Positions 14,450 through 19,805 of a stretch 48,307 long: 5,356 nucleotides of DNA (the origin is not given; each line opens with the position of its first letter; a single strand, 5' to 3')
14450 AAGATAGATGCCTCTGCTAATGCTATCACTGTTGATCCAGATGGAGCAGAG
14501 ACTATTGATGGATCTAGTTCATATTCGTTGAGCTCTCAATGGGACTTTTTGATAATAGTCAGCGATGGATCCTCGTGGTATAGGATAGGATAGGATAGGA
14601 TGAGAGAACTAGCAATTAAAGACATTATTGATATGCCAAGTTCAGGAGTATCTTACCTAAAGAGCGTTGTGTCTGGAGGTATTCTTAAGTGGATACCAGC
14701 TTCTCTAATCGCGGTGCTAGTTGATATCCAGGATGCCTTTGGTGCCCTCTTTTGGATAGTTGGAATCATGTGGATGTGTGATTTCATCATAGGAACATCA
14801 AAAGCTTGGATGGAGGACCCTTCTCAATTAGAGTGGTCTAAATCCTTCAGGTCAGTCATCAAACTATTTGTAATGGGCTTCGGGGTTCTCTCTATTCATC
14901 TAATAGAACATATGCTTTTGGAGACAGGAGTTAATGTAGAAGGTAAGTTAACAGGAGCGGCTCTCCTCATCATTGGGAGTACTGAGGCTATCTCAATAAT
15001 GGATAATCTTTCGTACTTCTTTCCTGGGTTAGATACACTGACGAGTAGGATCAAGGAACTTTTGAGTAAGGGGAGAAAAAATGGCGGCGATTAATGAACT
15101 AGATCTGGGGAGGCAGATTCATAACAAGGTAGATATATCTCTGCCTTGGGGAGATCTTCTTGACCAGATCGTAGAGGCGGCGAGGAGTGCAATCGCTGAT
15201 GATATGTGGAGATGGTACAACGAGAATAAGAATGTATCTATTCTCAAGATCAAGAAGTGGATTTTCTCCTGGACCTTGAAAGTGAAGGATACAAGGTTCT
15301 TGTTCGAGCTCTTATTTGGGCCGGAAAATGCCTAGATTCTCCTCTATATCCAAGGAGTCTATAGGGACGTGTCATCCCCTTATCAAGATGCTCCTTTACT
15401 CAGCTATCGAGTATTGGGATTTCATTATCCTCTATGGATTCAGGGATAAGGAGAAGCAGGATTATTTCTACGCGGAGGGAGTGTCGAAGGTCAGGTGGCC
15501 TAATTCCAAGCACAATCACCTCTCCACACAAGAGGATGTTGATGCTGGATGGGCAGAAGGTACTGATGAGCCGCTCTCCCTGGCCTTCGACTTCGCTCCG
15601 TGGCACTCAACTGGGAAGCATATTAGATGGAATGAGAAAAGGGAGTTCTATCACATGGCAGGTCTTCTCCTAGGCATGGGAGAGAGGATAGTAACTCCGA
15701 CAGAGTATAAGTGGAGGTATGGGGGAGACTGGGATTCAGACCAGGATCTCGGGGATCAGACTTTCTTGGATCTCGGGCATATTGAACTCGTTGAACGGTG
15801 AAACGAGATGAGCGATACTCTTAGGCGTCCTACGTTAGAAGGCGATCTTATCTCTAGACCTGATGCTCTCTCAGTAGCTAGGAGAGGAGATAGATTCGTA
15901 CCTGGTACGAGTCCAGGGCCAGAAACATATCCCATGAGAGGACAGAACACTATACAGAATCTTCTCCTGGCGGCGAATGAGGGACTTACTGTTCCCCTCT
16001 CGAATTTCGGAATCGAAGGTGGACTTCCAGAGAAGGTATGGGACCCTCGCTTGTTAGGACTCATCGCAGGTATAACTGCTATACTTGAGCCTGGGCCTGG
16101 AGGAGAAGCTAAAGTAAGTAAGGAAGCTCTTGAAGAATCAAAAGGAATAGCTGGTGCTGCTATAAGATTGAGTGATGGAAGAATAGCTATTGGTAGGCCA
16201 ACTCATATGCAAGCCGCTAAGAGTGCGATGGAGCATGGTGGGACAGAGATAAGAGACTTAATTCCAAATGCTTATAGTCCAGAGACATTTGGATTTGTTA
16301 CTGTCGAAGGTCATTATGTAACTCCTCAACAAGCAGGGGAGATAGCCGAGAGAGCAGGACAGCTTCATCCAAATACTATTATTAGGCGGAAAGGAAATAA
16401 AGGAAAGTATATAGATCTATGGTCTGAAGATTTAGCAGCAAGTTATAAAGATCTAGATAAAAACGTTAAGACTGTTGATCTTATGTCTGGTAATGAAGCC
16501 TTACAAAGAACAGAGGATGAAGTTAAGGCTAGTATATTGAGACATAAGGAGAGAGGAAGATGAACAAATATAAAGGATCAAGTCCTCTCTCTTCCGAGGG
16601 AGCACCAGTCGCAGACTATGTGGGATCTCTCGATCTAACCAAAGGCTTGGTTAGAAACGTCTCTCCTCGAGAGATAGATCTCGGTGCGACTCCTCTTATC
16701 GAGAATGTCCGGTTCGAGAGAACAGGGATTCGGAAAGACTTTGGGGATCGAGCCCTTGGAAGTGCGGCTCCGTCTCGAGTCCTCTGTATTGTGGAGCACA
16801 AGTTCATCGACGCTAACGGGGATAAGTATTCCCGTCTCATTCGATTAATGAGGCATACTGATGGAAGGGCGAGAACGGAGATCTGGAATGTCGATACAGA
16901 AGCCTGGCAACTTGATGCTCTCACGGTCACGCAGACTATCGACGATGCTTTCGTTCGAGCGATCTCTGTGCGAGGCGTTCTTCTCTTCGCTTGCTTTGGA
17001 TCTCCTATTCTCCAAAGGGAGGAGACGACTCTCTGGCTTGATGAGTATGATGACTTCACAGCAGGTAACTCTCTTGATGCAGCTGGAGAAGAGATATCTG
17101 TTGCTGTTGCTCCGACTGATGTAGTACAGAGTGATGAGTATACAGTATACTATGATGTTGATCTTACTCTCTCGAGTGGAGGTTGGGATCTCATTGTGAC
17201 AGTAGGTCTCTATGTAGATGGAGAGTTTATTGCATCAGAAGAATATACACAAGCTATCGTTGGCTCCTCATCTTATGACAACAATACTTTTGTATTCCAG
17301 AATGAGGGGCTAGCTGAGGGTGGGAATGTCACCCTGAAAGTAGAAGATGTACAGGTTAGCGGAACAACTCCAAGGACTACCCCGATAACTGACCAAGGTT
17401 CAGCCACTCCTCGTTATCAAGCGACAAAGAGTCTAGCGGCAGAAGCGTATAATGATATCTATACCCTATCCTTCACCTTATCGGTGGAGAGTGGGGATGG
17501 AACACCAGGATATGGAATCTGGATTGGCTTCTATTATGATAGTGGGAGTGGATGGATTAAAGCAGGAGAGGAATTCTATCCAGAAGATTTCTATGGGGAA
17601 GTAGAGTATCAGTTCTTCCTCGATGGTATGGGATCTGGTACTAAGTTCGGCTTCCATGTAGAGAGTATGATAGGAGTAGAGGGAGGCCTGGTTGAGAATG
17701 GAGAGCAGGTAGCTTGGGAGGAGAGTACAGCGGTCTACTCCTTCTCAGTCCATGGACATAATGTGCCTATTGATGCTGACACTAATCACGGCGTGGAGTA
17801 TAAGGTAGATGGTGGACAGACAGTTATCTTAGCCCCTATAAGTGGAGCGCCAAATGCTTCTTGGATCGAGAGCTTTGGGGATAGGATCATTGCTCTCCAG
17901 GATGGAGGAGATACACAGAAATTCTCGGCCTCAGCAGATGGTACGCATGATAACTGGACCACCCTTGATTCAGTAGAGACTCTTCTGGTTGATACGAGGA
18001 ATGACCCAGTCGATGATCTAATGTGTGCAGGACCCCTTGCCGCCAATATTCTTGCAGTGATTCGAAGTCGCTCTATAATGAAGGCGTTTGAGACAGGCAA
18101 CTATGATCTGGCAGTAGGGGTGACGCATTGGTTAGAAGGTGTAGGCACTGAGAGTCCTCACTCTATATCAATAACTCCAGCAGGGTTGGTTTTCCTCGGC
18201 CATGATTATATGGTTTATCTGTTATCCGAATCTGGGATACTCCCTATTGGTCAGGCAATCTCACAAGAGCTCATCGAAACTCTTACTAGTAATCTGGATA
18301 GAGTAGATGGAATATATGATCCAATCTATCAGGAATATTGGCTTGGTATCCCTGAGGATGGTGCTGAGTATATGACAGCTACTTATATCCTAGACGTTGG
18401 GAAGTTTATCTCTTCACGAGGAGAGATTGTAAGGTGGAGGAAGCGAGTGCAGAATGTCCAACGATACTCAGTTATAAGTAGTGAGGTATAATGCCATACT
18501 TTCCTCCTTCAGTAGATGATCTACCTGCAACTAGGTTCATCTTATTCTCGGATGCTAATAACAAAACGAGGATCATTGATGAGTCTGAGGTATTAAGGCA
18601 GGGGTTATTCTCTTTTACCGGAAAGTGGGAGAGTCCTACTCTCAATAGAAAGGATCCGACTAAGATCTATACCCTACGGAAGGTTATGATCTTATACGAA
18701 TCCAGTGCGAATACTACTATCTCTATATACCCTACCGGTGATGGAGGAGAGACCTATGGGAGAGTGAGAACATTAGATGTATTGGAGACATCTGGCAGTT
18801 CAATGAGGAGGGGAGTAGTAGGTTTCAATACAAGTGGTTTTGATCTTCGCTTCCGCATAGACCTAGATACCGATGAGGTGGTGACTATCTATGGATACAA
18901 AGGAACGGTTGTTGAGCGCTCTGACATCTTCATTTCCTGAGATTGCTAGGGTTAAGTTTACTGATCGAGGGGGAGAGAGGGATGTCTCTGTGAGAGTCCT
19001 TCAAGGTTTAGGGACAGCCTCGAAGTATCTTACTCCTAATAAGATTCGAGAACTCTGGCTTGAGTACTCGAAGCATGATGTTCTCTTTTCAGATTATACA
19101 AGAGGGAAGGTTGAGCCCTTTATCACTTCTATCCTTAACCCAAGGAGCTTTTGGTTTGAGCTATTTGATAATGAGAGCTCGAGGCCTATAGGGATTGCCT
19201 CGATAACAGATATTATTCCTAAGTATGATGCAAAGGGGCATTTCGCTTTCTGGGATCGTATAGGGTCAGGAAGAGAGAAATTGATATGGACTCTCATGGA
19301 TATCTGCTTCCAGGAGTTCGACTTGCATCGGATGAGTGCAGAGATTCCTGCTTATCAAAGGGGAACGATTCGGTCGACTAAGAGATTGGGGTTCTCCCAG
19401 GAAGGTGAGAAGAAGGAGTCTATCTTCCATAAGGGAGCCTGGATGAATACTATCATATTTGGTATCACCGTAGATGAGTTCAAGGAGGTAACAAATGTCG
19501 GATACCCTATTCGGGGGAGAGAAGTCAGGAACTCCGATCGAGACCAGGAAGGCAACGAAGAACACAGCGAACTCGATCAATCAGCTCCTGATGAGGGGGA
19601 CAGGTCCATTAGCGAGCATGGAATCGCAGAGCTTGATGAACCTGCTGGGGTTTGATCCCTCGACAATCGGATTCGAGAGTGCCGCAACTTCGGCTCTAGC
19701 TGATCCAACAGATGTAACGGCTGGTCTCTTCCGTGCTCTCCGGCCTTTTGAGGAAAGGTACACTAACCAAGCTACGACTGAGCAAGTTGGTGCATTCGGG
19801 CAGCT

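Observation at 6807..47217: Eight parS / KorB-operator-like 15-bp palindromes scattered around the phage genome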

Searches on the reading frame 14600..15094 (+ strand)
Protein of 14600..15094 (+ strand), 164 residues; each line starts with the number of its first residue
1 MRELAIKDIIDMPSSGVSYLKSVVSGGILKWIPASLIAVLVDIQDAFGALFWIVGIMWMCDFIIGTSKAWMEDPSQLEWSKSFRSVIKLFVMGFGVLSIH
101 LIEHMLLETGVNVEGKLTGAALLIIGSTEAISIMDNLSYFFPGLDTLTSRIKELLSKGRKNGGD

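Call 89: search_protein_families(library=pfam, max_evalue=0.01, proteins=[window:14600-15094:+])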
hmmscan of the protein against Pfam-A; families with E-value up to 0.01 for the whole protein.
window:14600-15094:+ (164 aa): 1 family
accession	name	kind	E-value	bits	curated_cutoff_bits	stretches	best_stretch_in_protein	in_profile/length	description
PF05105.17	Phage_holin_4_1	-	2.7e-09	37.6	22.2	1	45-140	8-99/116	Bacteriophage holin family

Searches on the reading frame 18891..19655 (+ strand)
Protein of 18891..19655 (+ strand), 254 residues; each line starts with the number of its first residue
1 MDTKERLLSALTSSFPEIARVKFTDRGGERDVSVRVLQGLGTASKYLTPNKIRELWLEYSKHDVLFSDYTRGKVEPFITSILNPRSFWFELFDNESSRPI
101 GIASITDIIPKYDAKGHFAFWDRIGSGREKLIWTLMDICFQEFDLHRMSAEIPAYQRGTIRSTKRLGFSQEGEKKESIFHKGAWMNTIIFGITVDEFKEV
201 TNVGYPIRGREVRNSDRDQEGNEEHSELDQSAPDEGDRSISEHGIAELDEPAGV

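Call 89: search_protein_families(library=pfam, max_evalue=0.01, proteins=[window:18891-19655:+])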
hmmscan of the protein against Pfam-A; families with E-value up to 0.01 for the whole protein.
window:18891-19655:+ (254 aa): 1 family
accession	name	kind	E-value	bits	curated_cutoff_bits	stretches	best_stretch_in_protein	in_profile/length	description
PF13420.13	Acetyltransf_4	-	0.00042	20.8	24.3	1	73-187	36-153/155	Acetyltransferase (GNAT) domain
